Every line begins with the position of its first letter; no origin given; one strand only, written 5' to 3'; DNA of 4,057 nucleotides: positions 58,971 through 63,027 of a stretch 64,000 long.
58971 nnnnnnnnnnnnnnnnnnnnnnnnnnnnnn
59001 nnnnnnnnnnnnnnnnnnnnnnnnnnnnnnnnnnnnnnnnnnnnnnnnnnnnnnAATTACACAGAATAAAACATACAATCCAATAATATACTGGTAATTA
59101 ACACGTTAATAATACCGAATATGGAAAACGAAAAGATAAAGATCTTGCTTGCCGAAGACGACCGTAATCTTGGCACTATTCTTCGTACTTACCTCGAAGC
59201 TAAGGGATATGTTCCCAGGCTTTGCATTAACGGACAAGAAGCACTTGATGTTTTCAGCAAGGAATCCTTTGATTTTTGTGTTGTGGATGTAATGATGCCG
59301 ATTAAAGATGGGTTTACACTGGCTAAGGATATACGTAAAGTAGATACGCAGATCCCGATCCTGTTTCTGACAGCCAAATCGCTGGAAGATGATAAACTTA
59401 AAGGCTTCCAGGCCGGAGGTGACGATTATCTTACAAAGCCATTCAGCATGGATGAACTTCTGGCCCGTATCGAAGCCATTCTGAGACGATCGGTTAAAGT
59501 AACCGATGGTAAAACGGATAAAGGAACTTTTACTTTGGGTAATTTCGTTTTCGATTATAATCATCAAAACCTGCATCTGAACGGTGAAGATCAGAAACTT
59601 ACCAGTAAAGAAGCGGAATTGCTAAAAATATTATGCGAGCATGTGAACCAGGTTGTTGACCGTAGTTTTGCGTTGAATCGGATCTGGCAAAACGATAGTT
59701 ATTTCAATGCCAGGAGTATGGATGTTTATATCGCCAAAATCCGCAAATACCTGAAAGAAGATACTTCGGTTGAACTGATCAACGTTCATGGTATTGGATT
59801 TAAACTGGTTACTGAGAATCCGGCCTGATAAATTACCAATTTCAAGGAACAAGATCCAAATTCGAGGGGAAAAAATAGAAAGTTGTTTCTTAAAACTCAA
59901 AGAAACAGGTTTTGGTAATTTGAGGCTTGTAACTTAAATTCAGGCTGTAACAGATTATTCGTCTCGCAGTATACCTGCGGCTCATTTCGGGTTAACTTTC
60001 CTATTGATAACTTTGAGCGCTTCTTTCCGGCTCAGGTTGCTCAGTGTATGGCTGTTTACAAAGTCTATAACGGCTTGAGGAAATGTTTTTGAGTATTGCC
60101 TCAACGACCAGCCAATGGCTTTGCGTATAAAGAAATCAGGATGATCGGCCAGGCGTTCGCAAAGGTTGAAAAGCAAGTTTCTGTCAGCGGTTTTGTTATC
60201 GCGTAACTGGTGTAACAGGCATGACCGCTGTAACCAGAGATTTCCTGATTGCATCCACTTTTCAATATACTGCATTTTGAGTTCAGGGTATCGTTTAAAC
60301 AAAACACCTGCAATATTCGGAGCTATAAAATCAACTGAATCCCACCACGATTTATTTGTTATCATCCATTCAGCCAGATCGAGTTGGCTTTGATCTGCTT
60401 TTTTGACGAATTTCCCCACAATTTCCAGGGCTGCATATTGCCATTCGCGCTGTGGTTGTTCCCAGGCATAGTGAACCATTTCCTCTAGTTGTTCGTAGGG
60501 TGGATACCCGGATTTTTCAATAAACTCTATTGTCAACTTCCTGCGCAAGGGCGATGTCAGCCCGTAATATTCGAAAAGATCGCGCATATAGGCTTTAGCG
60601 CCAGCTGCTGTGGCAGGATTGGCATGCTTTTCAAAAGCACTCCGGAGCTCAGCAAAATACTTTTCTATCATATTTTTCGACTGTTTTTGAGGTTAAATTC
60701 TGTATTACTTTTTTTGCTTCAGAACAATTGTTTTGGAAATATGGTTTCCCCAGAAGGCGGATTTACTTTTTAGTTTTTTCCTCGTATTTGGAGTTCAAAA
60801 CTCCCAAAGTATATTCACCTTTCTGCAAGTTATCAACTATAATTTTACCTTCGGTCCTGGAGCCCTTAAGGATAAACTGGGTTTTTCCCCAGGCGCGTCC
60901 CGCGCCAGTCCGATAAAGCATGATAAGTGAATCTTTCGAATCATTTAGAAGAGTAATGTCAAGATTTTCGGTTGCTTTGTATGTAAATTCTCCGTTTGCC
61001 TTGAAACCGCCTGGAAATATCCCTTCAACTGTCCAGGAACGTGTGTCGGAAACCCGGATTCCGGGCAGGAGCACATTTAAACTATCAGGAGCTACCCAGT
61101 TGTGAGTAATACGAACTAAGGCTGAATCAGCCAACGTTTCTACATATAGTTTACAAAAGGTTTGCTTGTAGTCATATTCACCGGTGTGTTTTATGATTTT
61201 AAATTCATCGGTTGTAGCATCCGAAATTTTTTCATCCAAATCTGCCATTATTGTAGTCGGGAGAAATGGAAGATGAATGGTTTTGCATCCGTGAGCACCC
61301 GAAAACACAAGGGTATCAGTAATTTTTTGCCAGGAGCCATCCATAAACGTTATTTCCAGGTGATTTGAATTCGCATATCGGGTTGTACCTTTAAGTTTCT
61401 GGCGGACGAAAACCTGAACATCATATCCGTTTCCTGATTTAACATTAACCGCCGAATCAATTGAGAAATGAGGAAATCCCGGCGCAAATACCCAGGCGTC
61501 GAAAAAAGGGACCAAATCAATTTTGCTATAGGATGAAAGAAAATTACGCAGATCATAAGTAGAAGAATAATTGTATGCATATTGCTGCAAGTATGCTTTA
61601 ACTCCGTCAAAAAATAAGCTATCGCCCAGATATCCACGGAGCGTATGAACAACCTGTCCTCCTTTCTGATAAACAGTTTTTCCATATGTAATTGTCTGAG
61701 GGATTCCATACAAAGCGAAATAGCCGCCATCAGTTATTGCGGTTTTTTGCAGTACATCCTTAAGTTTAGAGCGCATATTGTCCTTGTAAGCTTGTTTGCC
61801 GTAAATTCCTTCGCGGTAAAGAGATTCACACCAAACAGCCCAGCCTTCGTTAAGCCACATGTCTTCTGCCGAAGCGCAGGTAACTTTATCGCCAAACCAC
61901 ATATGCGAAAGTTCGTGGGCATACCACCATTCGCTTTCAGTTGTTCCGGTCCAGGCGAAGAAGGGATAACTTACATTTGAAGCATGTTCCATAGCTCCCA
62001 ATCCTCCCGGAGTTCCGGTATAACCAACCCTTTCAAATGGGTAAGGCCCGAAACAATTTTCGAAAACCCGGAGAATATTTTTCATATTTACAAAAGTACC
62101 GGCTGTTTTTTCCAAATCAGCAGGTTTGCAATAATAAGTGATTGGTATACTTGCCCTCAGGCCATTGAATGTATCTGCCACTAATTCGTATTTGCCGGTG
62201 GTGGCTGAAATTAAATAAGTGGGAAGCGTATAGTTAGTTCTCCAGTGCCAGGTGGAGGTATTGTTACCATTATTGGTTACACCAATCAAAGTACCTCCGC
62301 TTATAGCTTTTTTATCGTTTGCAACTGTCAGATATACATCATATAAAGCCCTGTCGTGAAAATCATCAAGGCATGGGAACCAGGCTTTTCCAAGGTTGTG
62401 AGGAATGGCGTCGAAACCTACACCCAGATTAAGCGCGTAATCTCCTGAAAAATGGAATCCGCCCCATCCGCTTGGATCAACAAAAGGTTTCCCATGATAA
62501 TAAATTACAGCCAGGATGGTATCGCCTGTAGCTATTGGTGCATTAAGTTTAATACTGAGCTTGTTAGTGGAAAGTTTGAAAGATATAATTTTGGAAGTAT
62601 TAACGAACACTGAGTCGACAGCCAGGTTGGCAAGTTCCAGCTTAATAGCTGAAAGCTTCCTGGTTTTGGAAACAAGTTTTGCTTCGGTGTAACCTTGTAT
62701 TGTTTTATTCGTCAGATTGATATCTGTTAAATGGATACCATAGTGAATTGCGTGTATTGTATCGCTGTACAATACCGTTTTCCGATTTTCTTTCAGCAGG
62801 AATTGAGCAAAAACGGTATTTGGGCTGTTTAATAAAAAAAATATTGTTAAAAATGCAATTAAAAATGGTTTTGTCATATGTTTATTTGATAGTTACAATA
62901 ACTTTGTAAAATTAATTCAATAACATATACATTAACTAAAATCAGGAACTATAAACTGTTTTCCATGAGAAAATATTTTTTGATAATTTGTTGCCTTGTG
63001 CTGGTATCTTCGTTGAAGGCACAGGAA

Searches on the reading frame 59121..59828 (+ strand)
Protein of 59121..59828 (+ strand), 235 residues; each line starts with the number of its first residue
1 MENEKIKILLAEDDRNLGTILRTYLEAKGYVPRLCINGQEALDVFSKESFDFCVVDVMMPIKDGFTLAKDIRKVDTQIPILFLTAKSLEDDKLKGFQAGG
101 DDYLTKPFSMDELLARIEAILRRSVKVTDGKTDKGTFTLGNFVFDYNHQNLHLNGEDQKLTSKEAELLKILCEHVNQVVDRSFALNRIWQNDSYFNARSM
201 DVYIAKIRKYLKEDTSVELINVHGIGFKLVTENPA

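Call 7: search_protein_families(library=pfam, proteins=[window:59121-59828:+])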
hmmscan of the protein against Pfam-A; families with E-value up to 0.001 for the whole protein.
window:59121-59828:+ (235 aa): 2 families
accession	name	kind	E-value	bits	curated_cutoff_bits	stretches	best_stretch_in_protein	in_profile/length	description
PF00072.30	Response_reg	-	1.3e-26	93.4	30.2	1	8-118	1-111/111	Response regulator receiver domain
PF00486.34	Trans_reg_C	-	4.1e-16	59.2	26.2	1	156-229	2-77/77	Transcriptional regulatory protein, C terminal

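Call 26: search_protein_families(library=ncbifam, proteins=[window:59121-59828:+], max_evalue=0.00001)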
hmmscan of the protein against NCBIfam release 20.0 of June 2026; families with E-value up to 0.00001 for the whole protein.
window:59121-59828:+ (235 aa): 85 families (the best 25 are shown)
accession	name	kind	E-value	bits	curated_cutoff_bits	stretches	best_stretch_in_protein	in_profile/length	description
NF051850.1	RespRegRprY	equivalog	6.5e-96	320.2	370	1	3-232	2-229/234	response regulator transcription factor RprY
NF053854.1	RespRegPhoBBctds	equivalog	3.5e-55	186.8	270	1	8-228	1-223/225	two-component system response regulator PhoB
NF045944.1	ResRegRpaBCyano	equivalog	5.3e-49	166.6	330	1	9-228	1-226/229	response regulator transcription factor RpaB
NF007005.1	PRK09468.1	equivalog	4.5e-47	160.5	331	1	4-232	2-234/237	osmolarity response regulator transcription factor OmpR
TIGR02154.1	PhoB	equivalog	9e-47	159.3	296.2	1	6-229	3-225/226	phosphate regulon transcriptional regulator PhoB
NF041734.1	resp_reg_RppA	equivalog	2.8e-44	151.2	250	1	7-229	2-227/229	two-component system response regulator RppA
NF033120.0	vanR_FM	exception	5.2e-44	150.6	460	1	5-228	3-228/231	vancomycin resistance response regulator transcription factor, VanR-F/VanR-M family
NF040534.1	resp_reg_YycF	equivalog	6.2e-44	150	340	1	7-227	2-225/231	response regulator YycF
NF040689.1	MtrAB_MtrA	equivalog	6.7e-43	146.6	300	1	8-228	1-217/219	MtrAB system response regulator MtrA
NF033117.2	vanR_ACDEGLN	exception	8.6e-42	143.2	350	1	8-228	1-224/226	VanR-ABDEGLN family response regulator transcription factor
TIGR01387.1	cztR_silR_copR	subfamily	1.8e-40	138.9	279.2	1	8-228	1-217/218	heavy metal response regulator transcription factor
NF007982.1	PRK10710.1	equivalog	2.7e-40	138.4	380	1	3-229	5-227/235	envelope stress response regulator BaeR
NF008296.0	PRK11083.1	equivalog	4e-40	137.6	273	1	5-229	3-225/228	two-component system response regulator CreB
NF012023.0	PRK15479.1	equivalog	8.1e-40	136.7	337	1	7-232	2-220/224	transcriptional regulator TctD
NF041733.1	resp_reg_CseB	equivalog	8.3e-40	136.6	350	1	7-230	2-227/228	two-component system response regulator CseB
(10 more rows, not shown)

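Call 30: find_homologous_proteins(query=window:59121-59828:+, max_evalue=1e-60)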
Query window:59121-59828:+ (235 aa): 7836 proteins with E <= 1e-60 among 8000 candidates; the best 120 are listed.
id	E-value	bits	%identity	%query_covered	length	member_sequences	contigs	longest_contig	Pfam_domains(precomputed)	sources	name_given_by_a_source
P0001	1.2e-144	498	95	99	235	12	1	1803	PF00486.35,PF00072.31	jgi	-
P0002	1.4e-142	491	95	99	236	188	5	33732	PF00486.35,PF00072.31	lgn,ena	-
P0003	2.5e-142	490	94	100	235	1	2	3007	PF00486.35,PF00072.31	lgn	-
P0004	2.1e-140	484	94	99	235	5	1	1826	PF00486.35,PF00072.31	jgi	jgi:DNA-binding response OmpR family regulator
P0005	2.1e-140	484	92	100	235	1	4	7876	PF00486.35,PF00072.31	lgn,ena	-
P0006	5.0e-140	483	93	100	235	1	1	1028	PF00486.35,PF00072.31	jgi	-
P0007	8.5e-140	482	93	99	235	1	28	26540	PF00486.35,PF00072.31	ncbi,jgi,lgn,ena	jgi:DNA-binding response OmpR family regulator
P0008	1.5e-139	481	93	99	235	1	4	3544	PF00486.35,PF00072.31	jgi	jgi:two-component system response regulator VicR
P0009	2.1e-139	481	93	99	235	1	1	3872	PF00486.35,PF00072.31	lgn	-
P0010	2.7e-139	480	92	100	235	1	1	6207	PF00486.35,PF00072.31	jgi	-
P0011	2.8e-139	480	93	99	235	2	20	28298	PF00486.35,PF00072.31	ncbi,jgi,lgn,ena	jgi:DNA-binding response OmpR family regulator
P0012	3.0e-139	480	93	99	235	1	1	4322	PF00486.35,PF00072.31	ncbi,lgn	ncbi:MAG: response regulator transcription factor [Bacteroidales bacterium]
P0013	4.1e-139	480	92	99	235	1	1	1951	PF00486.35,PF00072.31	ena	-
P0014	5.3e-139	479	92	100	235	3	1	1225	PF00486.35,PF00072.31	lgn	-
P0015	2.7e-138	477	92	99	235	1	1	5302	PF00486.35,PF00072.31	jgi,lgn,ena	-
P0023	8.3e-133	459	89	100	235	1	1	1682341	PF00486.35,PF00072.31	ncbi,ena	-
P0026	4.7e-125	434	81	99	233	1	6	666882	PF00486.35,PF00072.31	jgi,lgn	-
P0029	4.0e-123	427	81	100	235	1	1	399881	PF00486.35,PF00072.31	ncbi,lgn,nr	ncbi:MAG: response regulator transcription factor [Bacteroidetes bacterium]|nr:response regulator tr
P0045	2.1e-121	422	81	100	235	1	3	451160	PF00486.35,PF00072.31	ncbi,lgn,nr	ncbi:MAG: response regulator transcription factor [Bacteroidales bacterium]|nr:response regulator tr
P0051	1.1e-120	419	80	99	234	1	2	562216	PF00486.35,PF00072.31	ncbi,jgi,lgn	-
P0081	2.9e-110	385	75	99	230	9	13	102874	PF00486.35,PF00072.31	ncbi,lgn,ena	-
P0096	1.0e-107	377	74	99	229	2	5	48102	PF00486.35,PF00072.31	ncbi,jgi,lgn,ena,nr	ncbi:MAG: response regulator transcription factor [Lentimicrobium sp.]|jgi:DNA-binding response OmpR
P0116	1.3e-105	370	72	98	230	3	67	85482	PF00486.35,PF00072.31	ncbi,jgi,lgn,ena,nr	ncbi:MAG: response regulator transcription factor [Lentimicrobiaceae bacterium]|jgi:DNA-binding resp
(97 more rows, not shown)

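Call 31: find_encoding_contigs(protein=P0029, flank=6000, max_places=2)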
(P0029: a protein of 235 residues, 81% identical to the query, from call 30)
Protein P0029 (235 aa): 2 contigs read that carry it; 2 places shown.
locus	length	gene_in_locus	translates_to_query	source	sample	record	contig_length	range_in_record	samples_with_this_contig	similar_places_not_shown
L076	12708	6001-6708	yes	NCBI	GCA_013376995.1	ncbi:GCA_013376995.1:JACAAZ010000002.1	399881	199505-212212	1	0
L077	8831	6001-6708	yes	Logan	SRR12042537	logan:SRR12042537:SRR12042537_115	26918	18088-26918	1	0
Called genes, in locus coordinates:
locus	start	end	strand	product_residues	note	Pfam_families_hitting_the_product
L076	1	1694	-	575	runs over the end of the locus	PF00005:ABC_tran, PF02463:SMC_N (faint), PF13304:AAA_21 (faint), PF13401:AAA_22 (faint), PF08352:oligo_HPY, PF00005:ABC_tran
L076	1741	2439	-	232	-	PF13189:Cytidylate_kin2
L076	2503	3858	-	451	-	PF00342:PGI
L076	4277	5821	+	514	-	PF00512:HisKA, PF02518:HATPase_c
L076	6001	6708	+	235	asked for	PF00072:Response_reg, PF00486:Trans_reg_C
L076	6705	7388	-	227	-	PF08713:DNA_alkylation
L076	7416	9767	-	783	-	PF17900:Peptidase_M1_N, PF01433:Peptidase_M1, PF18962:Por_Secre_tail (faint)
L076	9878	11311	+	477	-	PF02321:OEP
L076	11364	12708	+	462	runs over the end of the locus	PF25919:BSH_CusB (faint), PF25917:BSH_RND, PF25881:HH_YBHG (weak), PF25885:HH_EMRA (weak), PF25876:HH_MFP_RND (weak), PF25990:Beta-barrel_YknX (weak), PF26002:Beta-barrel_AprE, PF25989:YknX_C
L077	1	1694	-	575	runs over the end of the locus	PF00005:ABC_tran, PF02463:SMC_N (faint), PF13304:AAA_21 (faint), PF13401:AAA_22 (faint), PF08352:oligo_HPY, PF00005:ABC_tran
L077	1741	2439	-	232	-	PF13189:Cytidylate_kin2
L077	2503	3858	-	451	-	PF00342:PGI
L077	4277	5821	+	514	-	PF00512:HisKA, PF02518:HATPase_c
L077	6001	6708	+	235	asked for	PF00072:Response_reg, PF00486:Trans_reg_C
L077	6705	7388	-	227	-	PF08713:DNA_alkylation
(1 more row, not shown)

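Call 32: find_encoding_contigs(protein=P0026, flank=6000, max_places=2)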
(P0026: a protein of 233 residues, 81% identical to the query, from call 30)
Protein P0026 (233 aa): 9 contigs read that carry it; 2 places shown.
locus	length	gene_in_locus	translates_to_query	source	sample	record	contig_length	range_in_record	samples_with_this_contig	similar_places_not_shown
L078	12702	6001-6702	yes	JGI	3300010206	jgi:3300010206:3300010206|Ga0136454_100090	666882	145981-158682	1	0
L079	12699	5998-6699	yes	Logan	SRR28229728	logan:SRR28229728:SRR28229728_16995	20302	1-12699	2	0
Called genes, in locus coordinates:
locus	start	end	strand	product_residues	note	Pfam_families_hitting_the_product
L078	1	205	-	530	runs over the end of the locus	PF00005:ABC_tran, PF13401:AAA_22 (faint), PF13304:AAA_21 (faint), PF08352:oligo_HPY (weak), PF00005:ABC_tran, PF02463:SMC_N (weak)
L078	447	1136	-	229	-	PF13189:Cytidylate_kin2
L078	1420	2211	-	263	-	-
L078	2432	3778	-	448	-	PF00342:PGI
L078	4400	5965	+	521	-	PF00512:HisKA, PF02518:HATPase_c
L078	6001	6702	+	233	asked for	PF00072:Response_reg, PF00486:Trans_reg_C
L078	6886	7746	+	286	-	PF04397:LytTR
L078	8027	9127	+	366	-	PF03060:NMO, PF00478:IMPDH (weak), PF01070:FMN_dh (faint), PF01180:DHO_dh (weak)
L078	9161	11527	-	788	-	PF17900:Peptidase_M1_N, PF01433:Peptidase_M1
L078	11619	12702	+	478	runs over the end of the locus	PF02321:OEP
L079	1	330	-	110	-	?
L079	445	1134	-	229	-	PF13189:Cytidylate_kin2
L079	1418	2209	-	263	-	-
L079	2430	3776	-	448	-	PF00342:PGI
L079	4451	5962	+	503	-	PF00512:HisKA, PF02518:HATPase_c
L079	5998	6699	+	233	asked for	PF00072:Response_reg, PF00486:Trans_reg_C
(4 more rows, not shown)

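Call 33: find_encoding_contigs(protein=P0081, flank=6000, max_places=2)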
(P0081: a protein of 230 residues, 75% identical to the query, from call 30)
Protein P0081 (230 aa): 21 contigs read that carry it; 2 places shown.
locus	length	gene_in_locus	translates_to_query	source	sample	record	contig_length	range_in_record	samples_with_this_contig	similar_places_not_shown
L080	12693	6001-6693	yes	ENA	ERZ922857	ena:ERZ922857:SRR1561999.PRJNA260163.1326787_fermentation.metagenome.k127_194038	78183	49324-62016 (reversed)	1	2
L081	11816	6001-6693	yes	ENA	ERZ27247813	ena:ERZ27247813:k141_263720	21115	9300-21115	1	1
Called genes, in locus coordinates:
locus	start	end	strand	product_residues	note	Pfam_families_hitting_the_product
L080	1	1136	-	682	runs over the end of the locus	-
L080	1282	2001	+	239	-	PF01209:Ubie_methyltran, PF13489:Methyltransf_23, PF13649:Methyltransf_25, PF13847:Methyltransf_31, PF08241:Methyltransf_11, PF08242:Methyltransf_12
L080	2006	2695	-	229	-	PF13189:Cytidylate_kin2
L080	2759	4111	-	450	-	PF00342:PGI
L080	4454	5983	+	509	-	PF00512:HisKA, PF02518:HATPase_c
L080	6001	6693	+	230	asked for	PF00072:Response_reg, PF00486:Trans_reg_C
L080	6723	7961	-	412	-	PF00270:DEAD, PF04851:ResIII, PF00271:Helicase_C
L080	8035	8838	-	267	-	PF00795:CN_hydrolase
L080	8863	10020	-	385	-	PF00155:Aminotran_1_2, PF00266:Aminotran_5, PF01041:DegT_DnrJ_EryC1 (weak), PF01053:Cys_Met_Meta_PP (faint)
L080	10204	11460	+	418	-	PF00162:PGK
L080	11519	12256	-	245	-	PF26540:GcpE_C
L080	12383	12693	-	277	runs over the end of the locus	PF04551:GcpE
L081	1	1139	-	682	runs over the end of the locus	-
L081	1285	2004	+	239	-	PF01209:Ubie_methyltran, PF13489:Methyltransf_23, PF13649:Methyltransf_25, PF13847:Methyltransf_31, PF08241:Methyltransf_11, PF08242:Methyltransf_12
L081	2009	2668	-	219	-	PF13189:Cytidylate_kin2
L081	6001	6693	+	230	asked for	PF00072:Response_reg, PF00486:Trans_reg_C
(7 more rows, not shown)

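Call 34: find_encoding_contigs(protein=P0116, flank=6000, max_places=2)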
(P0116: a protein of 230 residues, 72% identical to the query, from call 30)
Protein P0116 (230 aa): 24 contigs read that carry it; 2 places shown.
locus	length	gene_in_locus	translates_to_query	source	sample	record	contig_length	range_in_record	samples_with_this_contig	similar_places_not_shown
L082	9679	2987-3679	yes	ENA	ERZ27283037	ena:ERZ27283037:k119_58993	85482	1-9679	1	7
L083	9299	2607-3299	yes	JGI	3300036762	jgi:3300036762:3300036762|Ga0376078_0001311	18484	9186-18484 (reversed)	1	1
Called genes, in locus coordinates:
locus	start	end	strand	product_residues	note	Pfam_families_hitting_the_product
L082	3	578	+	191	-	?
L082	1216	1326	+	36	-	-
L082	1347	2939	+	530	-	PF00512:HisKA, PF02518:HATPase_c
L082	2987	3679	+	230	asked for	PF00072:Response_reg, PF00486:Trans_reg_C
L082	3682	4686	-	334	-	PF00316:FBPase, PF18913:FBPase_C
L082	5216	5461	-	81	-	-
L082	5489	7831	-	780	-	PF00933:Glyco_hydro_3, PF01915:Glyco_hydro_3_C, PF14310:Fn3-like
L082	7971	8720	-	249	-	PF03935:SKN1_KRE6_Sbg1 (faint), PF00722:Glyco_hydro_16, PF26113:GH16_XgeA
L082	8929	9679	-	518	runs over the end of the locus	PF14322:SusD-like_3, PF07980:SusD_RagB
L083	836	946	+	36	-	-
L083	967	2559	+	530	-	PF00512:HisKA, PF02518:HATPase_c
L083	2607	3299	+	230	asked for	PF00072:Response_reg, PF00486:Trans_reg_C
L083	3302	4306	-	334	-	PF00316:FBPase, PF18913:FBPase_C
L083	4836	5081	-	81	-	-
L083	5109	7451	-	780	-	PF00933:Glyco_hydro_3, PF01915:Glyco_hydro_3_C, PF14310:Fn3-like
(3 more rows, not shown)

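Call 78: list_cluster_members(proteins=[P0023, P0156, P0140, P0201, P0045, P0051, P0096, P0325, P0254])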
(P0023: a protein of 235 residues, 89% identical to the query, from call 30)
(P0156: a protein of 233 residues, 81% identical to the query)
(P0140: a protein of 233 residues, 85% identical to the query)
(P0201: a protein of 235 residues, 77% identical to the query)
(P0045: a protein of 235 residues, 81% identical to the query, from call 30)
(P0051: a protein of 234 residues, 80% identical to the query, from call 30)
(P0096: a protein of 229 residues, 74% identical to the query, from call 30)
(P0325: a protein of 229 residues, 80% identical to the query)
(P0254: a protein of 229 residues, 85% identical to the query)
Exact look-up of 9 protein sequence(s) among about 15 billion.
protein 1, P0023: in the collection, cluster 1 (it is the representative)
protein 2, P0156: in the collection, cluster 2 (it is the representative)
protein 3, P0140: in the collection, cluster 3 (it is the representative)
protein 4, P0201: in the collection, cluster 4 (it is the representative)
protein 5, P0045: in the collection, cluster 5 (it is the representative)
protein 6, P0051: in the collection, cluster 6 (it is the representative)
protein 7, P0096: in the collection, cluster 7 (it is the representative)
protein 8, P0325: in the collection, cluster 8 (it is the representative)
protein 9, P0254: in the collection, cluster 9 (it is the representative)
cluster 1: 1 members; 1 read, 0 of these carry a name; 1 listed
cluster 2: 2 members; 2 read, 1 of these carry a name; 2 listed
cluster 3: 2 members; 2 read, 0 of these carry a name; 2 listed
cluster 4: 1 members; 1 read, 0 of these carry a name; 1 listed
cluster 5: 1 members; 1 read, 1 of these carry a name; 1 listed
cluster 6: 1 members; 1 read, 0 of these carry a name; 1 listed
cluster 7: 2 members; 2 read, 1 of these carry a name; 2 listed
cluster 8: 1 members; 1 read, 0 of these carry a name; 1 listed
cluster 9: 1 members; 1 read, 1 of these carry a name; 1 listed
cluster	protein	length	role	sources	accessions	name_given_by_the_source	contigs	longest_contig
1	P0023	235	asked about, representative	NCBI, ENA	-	-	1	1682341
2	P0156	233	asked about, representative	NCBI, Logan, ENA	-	-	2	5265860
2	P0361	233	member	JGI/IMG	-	two-component system, OmpR family, response regulator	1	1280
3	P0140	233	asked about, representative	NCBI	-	-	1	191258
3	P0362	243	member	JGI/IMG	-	-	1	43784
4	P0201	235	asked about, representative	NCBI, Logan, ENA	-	-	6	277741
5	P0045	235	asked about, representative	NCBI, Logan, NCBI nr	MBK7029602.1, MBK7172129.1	MAG: response regulator transcription factor [Bacteroidales bacterium] | response regulator transcription factor [Bacteroidales bacterium]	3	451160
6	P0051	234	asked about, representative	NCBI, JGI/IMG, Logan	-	-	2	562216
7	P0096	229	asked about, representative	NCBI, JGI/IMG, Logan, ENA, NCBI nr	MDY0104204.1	MAG: response regulator transcription factor [Lentimicrobium sp.] | DNA-binding response OmpR family regulator | response regulator transcription factor [Lentimicrobium sp.]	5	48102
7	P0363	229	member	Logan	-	-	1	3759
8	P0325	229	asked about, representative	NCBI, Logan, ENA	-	-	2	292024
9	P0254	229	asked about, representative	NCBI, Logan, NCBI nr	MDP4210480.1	MAG: response regulator transcription factor [Bacteroidota bacterium] | response regulator transcription factor [Bacteroidota bacterium]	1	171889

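Call 84: search_protein_families(library=ncbifam, proteins=[P0029, P0026, P0081, P0116], max_evalue=1e-70)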
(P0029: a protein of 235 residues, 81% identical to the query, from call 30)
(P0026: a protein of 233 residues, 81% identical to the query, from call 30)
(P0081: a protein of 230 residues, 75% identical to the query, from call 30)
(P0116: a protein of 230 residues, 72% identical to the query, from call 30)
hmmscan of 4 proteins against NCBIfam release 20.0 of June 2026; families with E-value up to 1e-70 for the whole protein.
P0029 (235 aa): 1 family
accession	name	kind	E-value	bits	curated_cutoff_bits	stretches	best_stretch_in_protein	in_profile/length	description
NF051850.1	RespRegRprY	equivalog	2e-98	328.4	370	1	3-234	2-231/234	response regulator transcription factor RprY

P0026 (233 aa): 1 family
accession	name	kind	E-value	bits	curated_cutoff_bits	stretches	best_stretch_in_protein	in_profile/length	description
NF051850.1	RespRegRprY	equivalog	2.8e-97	324.7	370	1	4-232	3-229/234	response regulator transcription factor RprY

P0081 (230 aa): 1 family
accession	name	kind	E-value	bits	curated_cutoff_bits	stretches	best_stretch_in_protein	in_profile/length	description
NF051850.1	RespRegRprY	equivalog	3.1e-99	331.1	370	1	3-229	2-229/234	response regulator transcription factor RprY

P0116 (230 aa): 1 family
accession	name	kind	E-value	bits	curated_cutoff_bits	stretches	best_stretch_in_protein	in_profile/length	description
NF051850.1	RespRegRprY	equivalog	1.1e-98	329.3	370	1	3-229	2-229/234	response regulator transcription factor RprY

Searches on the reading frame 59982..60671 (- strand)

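Call 7: search_protein_families(library=pfam, proteins=[window:59982-60671:-])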
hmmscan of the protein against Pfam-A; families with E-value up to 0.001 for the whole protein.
window:59982-60671:- (229 aa): 1 family
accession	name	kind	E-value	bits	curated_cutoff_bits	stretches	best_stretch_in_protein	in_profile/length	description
PF08713.17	DNA_alkylation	-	1.2e-58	198.7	21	1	10-221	2-212/213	DNA alkylation repair enzyme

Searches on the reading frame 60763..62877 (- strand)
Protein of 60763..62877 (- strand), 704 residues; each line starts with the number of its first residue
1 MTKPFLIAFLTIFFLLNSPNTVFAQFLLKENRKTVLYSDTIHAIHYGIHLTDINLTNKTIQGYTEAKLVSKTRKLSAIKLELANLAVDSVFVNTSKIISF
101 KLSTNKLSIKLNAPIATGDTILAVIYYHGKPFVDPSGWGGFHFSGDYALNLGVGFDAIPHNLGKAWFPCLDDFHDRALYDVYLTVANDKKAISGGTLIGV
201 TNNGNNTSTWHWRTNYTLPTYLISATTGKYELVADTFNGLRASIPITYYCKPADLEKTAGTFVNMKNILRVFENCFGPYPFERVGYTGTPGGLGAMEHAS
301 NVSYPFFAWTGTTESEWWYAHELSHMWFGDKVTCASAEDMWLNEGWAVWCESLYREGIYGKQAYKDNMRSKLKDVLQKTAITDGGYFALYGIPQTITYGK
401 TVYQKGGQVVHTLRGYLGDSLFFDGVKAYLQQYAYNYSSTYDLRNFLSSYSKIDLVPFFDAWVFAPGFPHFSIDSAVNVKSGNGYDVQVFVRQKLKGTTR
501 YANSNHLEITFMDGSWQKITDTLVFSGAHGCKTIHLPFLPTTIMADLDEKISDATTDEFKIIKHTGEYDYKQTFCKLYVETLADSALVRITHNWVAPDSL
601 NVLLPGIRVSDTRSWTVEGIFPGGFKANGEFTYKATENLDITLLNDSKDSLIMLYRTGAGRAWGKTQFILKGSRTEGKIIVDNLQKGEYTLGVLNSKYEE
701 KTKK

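Call 26: search_protein_families(library=ncbifam, proteins=[window:60763-62877:-], max_evalue=0.00001)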
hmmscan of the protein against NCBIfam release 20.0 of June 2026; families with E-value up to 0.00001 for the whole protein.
window:60763-62877:- (704 aa): 3 families
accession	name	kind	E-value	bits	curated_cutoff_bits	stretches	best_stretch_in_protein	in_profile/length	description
TIGR02412.1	pepN_strep_liv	equivalog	3.6e-24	85.2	591.2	1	69-474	42-450/832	aminopeptidase N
TIGR02411.1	leuko_A4_hydro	equivalog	6.1e-22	78.1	761.7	1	51-470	20-446/600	leukotriene-A(4) hydrolase/aminopeptidase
TIGR02414.1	pepN_proteo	equivalog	1.1e-12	47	718.2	1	192-510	150-478/868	aminopeptidase N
